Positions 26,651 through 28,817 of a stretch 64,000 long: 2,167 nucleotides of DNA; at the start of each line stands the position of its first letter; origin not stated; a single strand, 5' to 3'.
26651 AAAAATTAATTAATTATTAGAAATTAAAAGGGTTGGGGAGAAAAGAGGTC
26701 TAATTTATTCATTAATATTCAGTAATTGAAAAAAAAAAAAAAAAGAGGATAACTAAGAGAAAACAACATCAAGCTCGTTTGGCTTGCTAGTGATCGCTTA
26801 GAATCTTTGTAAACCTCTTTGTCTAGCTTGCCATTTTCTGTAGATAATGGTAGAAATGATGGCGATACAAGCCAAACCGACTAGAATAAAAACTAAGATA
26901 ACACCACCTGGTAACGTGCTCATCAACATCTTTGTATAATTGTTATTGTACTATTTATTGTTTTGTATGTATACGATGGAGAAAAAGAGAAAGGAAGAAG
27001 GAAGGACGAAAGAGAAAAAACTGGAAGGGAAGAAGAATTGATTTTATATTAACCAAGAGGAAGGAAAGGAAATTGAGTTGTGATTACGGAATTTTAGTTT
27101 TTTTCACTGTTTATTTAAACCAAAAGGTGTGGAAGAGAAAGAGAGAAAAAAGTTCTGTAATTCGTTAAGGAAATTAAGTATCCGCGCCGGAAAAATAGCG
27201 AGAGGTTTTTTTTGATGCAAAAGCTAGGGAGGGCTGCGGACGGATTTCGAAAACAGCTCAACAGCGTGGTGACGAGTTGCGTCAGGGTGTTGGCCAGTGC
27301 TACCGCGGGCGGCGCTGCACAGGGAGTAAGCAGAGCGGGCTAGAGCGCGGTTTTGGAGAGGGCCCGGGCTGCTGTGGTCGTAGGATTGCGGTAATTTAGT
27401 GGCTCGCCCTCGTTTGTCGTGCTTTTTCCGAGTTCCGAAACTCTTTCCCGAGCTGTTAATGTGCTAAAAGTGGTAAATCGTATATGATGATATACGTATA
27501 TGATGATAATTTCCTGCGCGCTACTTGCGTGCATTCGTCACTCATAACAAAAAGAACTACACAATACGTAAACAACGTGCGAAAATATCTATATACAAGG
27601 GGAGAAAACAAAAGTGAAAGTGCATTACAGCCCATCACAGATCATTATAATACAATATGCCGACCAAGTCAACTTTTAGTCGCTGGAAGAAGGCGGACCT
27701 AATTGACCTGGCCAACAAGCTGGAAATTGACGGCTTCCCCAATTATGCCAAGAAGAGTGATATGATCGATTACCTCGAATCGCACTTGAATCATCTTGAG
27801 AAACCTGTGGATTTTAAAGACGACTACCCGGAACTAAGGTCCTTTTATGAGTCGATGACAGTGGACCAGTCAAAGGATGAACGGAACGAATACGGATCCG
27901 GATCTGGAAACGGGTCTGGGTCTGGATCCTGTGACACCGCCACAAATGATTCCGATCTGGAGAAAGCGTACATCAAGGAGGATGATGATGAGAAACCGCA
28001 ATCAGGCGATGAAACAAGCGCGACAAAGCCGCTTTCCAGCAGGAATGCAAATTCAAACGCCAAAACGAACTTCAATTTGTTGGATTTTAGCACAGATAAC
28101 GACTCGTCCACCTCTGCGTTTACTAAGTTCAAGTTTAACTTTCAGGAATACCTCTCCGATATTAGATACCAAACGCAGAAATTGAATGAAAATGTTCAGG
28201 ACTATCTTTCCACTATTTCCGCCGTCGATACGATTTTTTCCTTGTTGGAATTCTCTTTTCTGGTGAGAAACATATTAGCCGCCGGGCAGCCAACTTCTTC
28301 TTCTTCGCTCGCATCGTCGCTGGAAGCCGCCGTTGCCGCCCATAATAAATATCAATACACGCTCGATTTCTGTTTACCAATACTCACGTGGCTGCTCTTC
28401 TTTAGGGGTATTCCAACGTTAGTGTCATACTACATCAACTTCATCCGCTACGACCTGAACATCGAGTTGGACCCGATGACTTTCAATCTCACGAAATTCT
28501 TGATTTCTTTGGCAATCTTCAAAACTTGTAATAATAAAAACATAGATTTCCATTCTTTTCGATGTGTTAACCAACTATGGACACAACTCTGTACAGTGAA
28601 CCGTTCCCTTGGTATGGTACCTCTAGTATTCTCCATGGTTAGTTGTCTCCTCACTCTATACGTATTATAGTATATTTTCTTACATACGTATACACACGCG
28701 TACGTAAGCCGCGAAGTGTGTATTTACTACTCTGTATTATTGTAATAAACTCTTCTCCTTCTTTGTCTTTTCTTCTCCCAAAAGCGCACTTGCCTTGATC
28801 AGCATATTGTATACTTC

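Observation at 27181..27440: GC-rich island (~60% G+C over ~260 bp) in the PMP2/GTT3 divergent intergenic region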

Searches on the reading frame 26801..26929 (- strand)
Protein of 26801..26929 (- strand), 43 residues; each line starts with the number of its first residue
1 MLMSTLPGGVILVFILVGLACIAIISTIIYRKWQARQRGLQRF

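Call 31: find_homologous_proteins(query=window:26801-26929:-, max_evalue=0.001)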
Query seq(43 aa) (43 aa): 13 proteins with E <= 0.001 among 14 candidates.
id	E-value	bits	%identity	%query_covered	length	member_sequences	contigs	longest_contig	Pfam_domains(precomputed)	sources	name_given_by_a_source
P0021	1.4e-19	85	100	100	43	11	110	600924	PF08114.16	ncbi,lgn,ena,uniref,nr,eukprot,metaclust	ncbi:Pmp2p [Saccharomyces cerevisiae YJM1478]|uniref:Plasma membrane ATPase proteolipid 2 n=7 Tax=Sa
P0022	1.8e-16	75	95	91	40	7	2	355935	PF08114.16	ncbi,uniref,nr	ncbi:hypothetical protein SKDZ_03G0890 [Saccharomyces kudriavzevii ZP591]|uniref:PMP1-like protein n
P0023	2.3e-15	72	88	93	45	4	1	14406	PF08114.16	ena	-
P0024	6.8e-15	70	88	95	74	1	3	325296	PF08114.16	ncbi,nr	ncbi:BAD_collapsed_G0005860.mRNA.1.CDS.1 [Saccharomyces cerevisiae]|nr:BAD_HP_G0020290.mRNA.1.CDS.1 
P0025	1.3e-14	69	90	91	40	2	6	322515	PF08114.16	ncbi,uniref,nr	ncbi:hypothetical protein SEUBUCD646_0C00960 [Saccharomyces eubayanus]|uniref:Uncharacterized protei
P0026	2.1e-14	69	89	88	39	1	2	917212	PF08114.16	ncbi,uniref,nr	ncbi:hypothetical protein HG537_0H03290 [Torulaspora globosa]|uniref:Uncharacterized protein n=2 Tax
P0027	2.4e-14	69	90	91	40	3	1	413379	PF08114.16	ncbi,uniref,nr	ncbi:hypothetical protein TPHA_0O00840 [Tetrapisispora phaffii CBS 4417]|uniref:Uncharacterized prot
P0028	2.9e-14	68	92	88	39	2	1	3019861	PF08114.16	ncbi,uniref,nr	ncbi:hypothetical protein NCAS_0A08450 [Naumovozyma castellii]|uniref:Uncharacterized protein n=1 Ta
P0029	7.1e-14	67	87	91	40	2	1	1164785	PF08114.16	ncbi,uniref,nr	ncbi:hypothetical protein TPHA_0B03930 [Tetrapisispora phaffii CBS 4417]|uniref:Uncharacterized prot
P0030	2.7e-13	65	97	81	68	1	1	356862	PF08114.16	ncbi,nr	ncbi:AMM_1a_G0005840.mRNA.1.CDS.1 [Saccharomyces cerevisiae]|nr:AMM_1a_G0005840.mRNA.1.CDS.1 [Saccha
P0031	6.9e-13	64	87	88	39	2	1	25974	PF08114.16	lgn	-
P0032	1.6e-11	60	82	88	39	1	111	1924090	PF08114.16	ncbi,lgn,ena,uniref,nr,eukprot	ncbi:uncharacterized protein GVI51_L07887 [Nakaseomyces glabratus]|uniref:Uncharacterized protein n=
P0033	2.5e-11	59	76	88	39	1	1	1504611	PF08114.16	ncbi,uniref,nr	ncbi:LAFE_0F11606g1_1 [Lachancea fermentati]|uniref:LAFE_0F11606g1_1 n=1 Tax=Lachancea fermentati Ta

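Call 32: find_encoding_contigs(protein=P0030, flank=3000, max_places=1)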
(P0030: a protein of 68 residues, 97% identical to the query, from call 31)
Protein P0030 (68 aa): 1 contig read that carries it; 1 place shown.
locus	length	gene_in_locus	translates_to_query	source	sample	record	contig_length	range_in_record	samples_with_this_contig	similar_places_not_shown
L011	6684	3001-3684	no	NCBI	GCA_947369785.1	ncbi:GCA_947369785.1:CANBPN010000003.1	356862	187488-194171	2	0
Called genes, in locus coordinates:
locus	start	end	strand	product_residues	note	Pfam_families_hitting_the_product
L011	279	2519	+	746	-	PF01663:Phosphodiest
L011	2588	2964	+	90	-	-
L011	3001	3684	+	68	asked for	PF08114:PMP1_2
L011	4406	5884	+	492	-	PF01336:tRNA_anti-codon (weak), PF00152:tRNA-synt_2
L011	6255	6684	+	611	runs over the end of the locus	PF00083:Sugar_tr, PF07690:MFS_1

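Call 33: find_encoding_contigs(protein=P0026, flank=3000, max_places=1)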
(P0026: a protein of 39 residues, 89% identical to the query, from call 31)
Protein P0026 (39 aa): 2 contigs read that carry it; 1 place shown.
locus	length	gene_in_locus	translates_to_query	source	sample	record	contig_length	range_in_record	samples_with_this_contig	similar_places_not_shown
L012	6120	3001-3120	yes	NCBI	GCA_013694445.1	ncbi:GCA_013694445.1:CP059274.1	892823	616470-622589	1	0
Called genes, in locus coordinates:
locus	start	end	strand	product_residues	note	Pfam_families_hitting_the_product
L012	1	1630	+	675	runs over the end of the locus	PF01663:Phosphodiest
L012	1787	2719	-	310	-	PF27945:GTT3_N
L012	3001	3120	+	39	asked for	PF08114:PMP1_2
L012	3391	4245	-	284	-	PF27833:EAF5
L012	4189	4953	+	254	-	PF22326:MMS21_N, PF11789:zf-Nse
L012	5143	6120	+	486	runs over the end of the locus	PF01336:tRNA_anti-codon (weak), PF00152:tRNA-synt_2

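Call 38: find_encoding_contigs(protein=P0025, flank=2500, max_places=1)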
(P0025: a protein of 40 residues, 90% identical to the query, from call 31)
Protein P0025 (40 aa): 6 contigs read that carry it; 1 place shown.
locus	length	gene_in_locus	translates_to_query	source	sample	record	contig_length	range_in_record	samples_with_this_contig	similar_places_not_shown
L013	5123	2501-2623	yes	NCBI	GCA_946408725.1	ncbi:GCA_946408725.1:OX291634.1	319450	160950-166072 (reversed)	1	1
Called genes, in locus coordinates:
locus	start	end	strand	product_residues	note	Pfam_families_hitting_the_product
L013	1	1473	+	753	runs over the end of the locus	PF01663:Phosphodiest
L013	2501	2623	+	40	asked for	PF08114:PMP1_2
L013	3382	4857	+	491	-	PF01336:tRNA_anti-codon (weak), PF00152:tRNA-synt_2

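Call 39: find_encoding_contigs(protein=P0033, flank=2500, max_places=1)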
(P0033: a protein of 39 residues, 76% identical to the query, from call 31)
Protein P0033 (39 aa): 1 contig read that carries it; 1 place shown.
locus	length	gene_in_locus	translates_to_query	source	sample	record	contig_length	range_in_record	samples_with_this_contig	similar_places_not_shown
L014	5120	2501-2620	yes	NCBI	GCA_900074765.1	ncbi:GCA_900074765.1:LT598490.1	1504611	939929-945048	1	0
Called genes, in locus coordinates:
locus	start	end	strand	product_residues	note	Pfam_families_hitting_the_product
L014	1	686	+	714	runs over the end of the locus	-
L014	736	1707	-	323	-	PF27945:GTT3_N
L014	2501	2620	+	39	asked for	PF08114:PMP1_2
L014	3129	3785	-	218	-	PF27833:EAF5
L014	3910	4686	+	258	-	PF22326:MMS21_N, PF11789:zf-Nse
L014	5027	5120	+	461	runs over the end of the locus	PF01336:tRNA_anti-codon, PF00152:tRNA-synt_2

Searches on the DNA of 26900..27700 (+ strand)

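Call 6: search_rna_families(source=window, start=26900, end=27700, threshold=evalue, max_evalue=10, show_alignments=3)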
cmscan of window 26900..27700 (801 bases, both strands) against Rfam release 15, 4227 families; matches with E-value up to 10: 5.
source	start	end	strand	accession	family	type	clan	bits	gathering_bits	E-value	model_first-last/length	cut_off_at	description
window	27084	27161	+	RF04051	mir-8517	Gene; miRNA;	-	16.9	70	2.2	1-108/108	no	mir-8517 microRNA precursor family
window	27492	27531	+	RF00533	snoMe18S-Gm1358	Gene; snRNA; snoRNA; CD-box;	-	16.4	50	5.3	1-79/79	no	Small nucleolar RNA Me18S-Gm1358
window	27494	27530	+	RF00149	snoZ103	Gene; snRNA; snoRNA; CD-box;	-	15.5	44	7.1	1-100/100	no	Small nucleolar RNA Z103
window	27294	27335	+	RF03047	RAGATH-16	Gene; sRNA;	-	15.1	65.6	7.9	1-72/72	no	RAGATH-16 RNA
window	26921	26948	-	RF03559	mir-8303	Gene; miRNA;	-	14.8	90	6.7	15-42/58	no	mir-8303 microRNA precursor family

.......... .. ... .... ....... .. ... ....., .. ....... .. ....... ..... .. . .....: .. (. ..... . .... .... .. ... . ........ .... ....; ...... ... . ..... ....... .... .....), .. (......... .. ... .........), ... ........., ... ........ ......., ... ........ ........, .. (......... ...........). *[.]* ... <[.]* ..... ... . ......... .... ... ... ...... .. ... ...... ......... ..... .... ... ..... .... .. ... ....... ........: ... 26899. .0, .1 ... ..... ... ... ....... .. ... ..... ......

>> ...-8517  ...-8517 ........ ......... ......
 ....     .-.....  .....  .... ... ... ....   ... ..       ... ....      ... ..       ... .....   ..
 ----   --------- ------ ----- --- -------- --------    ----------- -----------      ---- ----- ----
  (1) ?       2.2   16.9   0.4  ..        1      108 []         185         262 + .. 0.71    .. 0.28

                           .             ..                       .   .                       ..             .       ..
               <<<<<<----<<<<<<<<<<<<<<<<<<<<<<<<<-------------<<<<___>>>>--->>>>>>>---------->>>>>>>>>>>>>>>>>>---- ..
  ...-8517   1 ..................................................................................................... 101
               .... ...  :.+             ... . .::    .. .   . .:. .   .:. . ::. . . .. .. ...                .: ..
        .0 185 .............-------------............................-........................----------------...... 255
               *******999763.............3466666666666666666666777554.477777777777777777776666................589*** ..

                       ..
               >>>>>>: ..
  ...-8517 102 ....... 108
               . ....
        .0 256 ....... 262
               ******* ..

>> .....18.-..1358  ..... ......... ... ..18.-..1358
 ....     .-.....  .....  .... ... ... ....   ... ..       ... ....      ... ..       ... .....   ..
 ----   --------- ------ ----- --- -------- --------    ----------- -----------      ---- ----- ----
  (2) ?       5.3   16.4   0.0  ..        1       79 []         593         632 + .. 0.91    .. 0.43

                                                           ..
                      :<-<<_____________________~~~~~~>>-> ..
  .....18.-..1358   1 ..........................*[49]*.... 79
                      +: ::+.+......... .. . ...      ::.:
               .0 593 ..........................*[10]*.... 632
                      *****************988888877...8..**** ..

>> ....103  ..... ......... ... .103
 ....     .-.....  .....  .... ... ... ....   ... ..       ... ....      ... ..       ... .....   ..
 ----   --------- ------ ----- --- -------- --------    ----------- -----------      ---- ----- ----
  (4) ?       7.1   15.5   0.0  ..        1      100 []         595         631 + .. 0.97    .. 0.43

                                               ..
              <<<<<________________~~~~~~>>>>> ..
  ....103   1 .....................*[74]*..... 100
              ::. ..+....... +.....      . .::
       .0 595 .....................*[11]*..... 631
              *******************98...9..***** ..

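Call 56: search_dna_similar(query=window:27150-27480:+, collection=plasmids, mode=distant, max_evalue=0.001, max_rows=5)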
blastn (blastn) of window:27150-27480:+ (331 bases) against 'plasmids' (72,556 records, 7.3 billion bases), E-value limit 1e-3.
No match.

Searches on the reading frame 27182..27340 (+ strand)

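Call 55: search_protein_families(library=pfam, proteins=[window:27182-27340:+], max_evalue=1)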
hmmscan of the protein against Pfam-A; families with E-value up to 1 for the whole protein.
seq(53 aa): 1 family
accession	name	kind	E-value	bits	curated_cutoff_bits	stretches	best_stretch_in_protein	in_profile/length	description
PF21097.3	SR_plectin_7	-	0.2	12.6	27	1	4-46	41-83/116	Spectrin repeat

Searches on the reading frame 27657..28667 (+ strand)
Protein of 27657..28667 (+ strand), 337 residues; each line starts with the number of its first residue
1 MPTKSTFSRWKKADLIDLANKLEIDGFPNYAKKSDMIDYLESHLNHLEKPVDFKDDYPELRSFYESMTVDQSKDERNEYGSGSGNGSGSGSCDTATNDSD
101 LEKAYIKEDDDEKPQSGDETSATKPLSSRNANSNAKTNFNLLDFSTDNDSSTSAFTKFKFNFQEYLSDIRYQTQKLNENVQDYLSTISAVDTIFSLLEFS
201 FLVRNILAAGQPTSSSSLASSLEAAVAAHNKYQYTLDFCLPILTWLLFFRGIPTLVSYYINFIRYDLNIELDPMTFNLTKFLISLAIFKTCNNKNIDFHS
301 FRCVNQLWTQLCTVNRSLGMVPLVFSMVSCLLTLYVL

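Call 10: find_homologous_proteins(query=window:27657-28667:+, max_evalue=0.00001)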
Query window:27657-28667:+ (337 aa): 20 proteins with E <= 0.00001 among 4226 candidates.
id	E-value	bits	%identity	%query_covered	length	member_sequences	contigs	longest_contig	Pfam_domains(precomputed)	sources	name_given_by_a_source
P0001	1.3e-219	746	99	100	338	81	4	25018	PF27945.1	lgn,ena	-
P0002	3.4e-195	666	91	100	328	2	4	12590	PF27945.1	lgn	-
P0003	1.1e-169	582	79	100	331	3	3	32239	PF27945.1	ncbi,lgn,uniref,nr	ncbi:Gtt3p [Saccharomyces cerevisiae x Saccharomyces kudriavzevii VIN7]|uniref:Gtt3p n=1 Tax=Sacchar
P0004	4.7e-164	563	77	100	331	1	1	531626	PF27945.1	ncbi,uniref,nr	ncbi:gtt3p [Saccharomyces arboricola H-6]|uniref:Gtt3p n=1 Tax=Saccharomyces arboricola (strain H-6 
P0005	2.0e-152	525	76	100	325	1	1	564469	PF27945.1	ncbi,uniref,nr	ncbi:hypothetical protein SUVZ_05G0550 [Saccharomyces uvarum]|uniref:Gtt3p n=1 Tax=Saccharomyces uva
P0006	1.7e-150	519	75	100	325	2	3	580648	PF27945.1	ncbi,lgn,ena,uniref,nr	ncbi:hypothetical protein SEUBUCD646_0E00640 [Saccharomyces eubayanus]|uniref:Glutathione transferas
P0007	1.4e-148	512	71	100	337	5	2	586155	PF27945.1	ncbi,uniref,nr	ncbi:hypothetical protein N7582_001446 [Saccharomyces uvarum]|uniref:Gtt3p n=1 Tax=Saccharomyces uva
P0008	7.0e-83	297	71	62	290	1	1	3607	PF27945.1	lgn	-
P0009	1.9e-82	295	81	54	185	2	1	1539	PF27945.1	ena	-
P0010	3.1e-46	176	35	99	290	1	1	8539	PF27945.1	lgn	-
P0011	2.1e-45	173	34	99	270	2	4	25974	PF27945.1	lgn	-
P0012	4.1e-45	172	35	99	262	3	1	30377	PF27945.1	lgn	-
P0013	5.1e-45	172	35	99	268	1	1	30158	PF27945.1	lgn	-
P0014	7.5e-43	165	36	99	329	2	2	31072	PF27945.1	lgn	-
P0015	1.3e-42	164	33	100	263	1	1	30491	PF27945.1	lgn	-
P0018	1.2e-40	158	34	99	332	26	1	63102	PF27945.1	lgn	-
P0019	1.8e-40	157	32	100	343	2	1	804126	PF27945.1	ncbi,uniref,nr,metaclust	ncbi:hypothetical protein NCAS_0G03310 [Naumovozyma castellii]|uniref:SAP domain-containing protein 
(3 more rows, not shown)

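Call 12: find_encoding_contigs(protein=P0002, flank=4000, max_places=2)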
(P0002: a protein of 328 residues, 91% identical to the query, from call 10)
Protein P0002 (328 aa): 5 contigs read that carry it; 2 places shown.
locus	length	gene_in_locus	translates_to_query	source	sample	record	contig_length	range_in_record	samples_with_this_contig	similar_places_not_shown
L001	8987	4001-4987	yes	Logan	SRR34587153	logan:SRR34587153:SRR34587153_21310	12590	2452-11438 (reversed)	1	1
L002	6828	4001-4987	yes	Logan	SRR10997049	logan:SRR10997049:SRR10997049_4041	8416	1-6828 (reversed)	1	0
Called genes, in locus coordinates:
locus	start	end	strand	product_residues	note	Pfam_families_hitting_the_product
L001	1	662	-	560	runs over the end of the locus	PF02776:TPP_enzyme_N, PF00205:TPP_enzyme_M, PF02775:TPP_enzyme_C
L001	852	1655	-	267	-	PF22326:MMS21_N, PF11789:zf-Nse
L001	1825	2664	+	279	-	PF27833:EAF5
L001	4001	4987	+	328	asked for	PF27945:GTT3_N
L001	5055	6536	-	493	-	PF01663:Phosphodiest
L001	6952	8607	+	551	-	PF09532:FDF, PF03853:YjeF_N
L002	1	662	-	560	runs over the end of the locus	PF02776:TPP_enzyme_N, PF00205:TPP_enzyme_M, PF02775:TPP_enzyme_C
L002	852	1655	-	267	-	PF22326:MMS21_N, PF11789:zf-Nse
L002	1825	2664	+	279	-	PF27833:EAF5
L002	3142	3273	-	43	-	PF08114:PMP1_2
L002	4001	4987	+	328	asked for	PF27945:GTT3_N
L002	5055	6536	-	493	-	PF01663:Phosphodiest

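Call 13: find_encoding_contigs(protein=P0003, flank=4000, max_places=2)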
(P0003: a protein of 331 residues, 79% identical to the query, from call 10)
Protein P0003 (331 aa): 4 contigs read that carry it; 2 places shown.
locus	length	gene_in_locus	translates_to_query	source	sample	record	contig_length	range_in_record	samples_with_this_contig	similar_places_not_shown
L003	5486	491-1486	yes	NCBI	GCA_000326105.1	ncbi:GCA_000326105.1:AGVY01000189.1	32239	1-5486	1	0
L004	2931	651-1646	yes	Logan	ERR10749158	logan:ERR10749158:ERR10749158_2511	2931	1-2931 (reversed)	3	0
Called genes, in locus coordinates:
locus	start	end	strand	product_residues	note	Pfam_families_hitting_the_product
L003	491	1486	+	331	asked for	PF27945:GTT3_N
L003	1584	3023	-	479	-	PF01663:Phosphodiest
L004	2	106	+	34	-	?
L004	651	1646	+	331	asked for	PF27945:GTT3_N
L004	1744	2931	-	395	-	?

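Call 14: find_encoding_contigs(protein=P0004, flank=4000, max_places=1)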
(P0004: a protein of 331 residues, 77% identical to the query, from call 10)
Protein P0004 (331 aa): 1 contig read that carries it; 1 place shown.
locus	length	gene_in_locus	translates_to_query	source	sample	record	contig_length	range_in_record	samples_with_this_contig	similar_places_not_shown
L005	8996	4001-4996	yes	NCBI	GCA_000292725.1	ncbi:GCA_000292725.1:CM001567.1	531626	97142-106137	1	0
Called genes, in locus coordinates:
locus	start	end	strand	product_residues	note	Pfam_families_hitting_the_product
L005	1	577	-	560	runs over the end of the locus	PF02776:TPP_enzyme_N, PF00205:TPP_enzyme_M, PF02775:TPP_enzyme_C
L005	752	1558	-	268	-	PF22326:MMS21_N, PF11789:zf-Nse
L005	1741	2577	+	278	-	PF27833:EAF5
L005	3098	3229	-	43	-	PF08114:PMP1_2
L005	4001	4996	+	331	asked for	PF27945:GTT3_N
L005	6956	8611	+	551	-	PF09532:FDF, PF03853:YjeF_N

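Call 15: find_encoding_contigs(protein=P0005, flank=4000, max_places=1)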
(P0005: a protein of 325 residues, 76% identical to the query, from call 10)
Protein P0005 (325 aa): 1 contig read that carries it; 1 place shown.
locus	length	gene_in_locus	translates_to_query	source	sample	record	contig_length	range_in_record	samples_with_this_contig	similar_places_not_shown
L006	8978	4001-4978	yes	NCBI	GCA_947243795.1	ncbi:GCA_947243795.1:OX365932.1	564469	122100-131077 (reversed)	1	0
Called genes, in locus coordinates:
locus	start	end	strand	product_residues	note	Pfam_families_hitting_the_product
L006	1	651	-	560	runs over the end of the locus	PF02776:TPP_enzyme_N, PF00205:TPP_enzyme_M, PF02775:TPP_enzyme_C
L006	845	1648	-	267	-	PF22326:MMS21_N, PF11789:zf-Nse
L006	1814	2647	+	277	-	PF27833:EAF5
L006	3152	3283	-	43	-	PF08114:PMP1_2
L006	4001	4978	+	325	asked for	PF27945:GTT3_N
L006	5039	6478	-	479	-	PF01663:Phosphodiest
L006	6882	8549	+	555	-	PF09532:FDF, PF03853:YjeF_N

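Call 16: find_encoding_contigs(protein=P0006, flank=4000, max_places=1)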
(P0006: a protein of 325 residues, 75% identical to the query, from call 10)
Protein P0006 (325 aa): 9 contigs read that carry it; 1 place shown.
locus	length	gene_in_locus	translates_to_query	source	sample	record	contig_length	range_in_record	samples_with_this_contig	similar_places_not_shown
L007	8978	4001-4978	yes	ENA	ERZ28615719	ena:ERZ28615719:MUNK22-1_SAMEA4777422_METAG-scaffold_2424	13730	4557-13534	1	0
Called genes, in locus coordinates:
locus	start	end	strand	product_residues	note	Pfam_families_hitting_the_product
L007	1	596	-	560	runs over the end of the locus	PF02776:TPP_enzyme_N, PF00205:TPP_enzyme_M, PF02775:TPP_enzyme_C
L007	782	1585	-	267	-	PF22326:MMS21_N, PF11789:zf-Nse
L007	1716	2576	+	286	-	PF27833:EAF5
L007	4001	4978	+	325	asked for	PF27945:GTT3_N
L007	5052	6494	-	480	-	PF01663:Phosphodiest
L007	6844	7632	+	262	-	-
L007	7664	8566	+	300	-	PF03853:YjeF_N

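Call 20: find_encoding_contigs(protein=P0019, flank=4000, max_places=1)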
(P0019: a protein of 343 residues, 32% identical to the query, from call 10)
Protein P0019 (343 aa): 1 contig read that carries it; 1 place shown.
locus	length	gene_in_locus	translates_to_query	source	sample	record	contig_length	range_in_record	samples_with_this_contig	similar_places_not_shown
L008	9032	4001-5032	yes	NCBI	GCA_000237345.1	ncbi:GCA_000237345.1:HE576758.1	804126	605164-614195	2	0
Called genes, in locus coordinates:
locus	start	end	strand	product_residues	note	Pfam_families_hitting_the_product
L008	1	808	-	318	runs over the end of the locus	PF03193:RsgA_GTPase (weak), PF00009:GTP_EFTU (faint), PF00350:Dynamin_N (faint), PF00735:Septin, PF01926:MMR_HSR1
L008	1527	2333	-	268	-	PF00258:Flavodoxin_1, PF03358:FMN_red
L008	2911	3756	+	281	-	PF27833:EAF5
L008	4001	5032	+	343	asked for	PF27945:GTT3_N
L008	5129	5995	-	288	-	PF00795:CN_hydrolase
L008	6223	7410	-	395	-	PF11055:Gsf2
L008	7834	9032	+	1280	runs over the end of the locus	PF10433:Beta-prop_RSE1_1st, PF23726:Beta-prop_RSE1_2nd, PF23756:Beta-prop_HPS5 (faint), PF03178:CPSF_A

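Call 21: find_encoding_contigs(protein=P0018, flank=4000, max_places=1)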
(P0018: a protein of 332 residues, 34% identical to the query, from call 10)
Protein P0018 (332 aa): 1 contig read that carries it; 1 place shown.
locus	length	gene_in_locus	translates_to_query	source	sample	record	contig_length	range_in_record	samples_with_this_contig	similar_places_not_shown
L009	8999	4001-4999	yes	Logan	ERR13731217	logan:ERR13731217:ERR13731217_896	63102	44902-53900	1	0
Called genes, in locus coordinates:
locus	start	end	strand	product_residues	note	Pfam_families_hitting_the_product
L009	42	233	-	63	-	-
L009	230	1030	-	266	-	PF22326:MMS21_N, PF11789:zf-Nse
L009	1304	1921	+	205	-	PF27833:EAF5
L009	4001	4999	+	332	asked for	PF27945:GTT3_N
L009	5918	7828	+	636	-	PF09532:FDF, PF03853:YjeF_N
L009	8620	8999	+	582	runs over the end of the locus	PF01602:Adaptin_N, PF04826:Arm_2, PF05804:KAP, PF24768:ARM_ARMC5, PF00514:Arm, PF25598:ARM_PUB, PF00514:Arm, PF24768:ARM_ARMC5, +9 more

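Call 22: find_encoding_contigs(protein=P0014, flank=4000, max_places=1)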
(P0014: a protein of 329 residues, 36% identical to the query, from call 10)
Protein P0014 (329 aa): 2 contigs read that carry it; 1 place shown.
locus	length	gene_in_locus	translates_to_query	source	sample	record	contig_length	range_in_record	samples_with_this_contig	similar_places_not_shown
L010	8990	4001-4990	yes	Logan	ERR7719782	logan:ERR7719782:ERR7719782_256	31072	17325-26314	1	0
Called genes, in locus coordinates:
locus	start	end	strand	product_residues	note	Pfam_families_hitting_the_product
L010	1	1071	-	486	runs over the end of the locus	PF00152:tRNA-synt_2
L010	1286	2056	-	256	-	PF22326:MMS21_N, PF11789:zf-Nse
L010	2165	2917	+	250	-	PF27833:EAF5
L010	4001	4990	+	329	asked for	PF27945:GTT3_N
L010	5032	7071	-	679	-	PF01663:Phosphodiest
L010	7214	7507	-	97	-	-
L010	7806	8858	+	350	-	PF00106:adh_short, PF08659:KR, PF13561:adh_short_C2, PF00106:adh_short, PF23441:SDR (weak)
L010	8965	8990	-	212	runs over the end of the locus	PF00025:Arf, PF00071:Ras, PF01926:MMR_HSR1 (weak), PF08477:Roc, PF00009:GTP_EFTU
